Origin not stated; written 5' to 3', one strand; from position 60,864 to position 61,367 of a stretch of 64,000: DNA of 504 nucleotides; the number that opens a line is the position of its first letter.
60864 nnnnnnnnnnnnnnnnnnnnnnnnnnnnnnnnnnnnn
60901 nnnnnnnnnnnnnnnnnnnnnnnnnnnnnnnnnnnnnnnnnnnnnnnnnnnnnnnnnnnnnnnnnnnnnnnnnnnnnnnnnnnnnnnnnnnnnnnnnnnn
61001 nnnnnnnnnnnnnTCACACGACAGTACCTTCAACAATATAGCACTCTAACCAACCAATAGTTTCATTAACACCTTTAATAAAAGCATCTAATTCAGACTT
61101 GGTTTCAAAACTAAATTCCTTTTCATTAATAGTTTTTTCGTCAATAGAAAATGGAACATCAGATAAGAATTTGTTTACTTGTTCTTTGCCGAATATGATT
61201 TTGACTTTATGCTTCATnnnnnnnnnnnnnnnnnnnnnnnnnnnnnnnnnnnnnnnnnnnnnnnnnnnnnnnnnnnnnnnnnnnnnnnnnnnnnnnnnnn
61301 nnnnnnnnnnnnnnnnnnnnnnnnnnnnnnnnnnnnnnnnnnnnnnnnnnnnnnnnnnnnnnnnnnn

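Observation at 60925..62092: m5C methyltransferase gene split between motif VIII and the TRD by an inverted-repeat-bounded HNH-endonuclease cassette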

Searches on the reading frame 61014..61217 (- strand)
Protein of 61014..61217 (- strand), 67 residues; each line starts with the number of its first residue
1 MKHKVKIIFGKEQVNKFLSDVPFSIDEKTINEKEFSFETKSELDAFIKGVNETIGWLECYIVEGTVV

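Call 5: search_protein_families(library=pfam, proteins=[window:61014-61217:-], max_evalue=0.01)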
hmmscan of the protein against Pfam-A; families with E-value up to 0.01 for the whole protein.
window:61014-61217:- (67 aa): 0 families

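Call 20: search_protein_families(library=ncbifam, proteins=[window:61014-61217:-], max_evalue=0.01)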
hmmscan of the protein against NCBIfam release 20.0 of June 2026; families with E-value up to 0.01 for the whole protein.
window:61014-61217:- (67 aa): 0 families

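Call 34: search_protein_families(library=padloc, proteins=[window:61014-61217:-], max_evalue=0.01)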
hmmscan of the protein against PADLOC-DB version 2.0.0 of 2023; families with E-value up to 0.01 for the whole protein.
window:61014-61217:- (67 aa): 0 families
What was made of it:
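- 61014..61217 (-): 67-aa ORF overlapping the HNH stop by 4 nt. Its TGA stop lies in the 5' edge of the downstream arm. Function unknown. No Pfam, NCBIfam or PADLOC match (calls 5, 20, 34).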
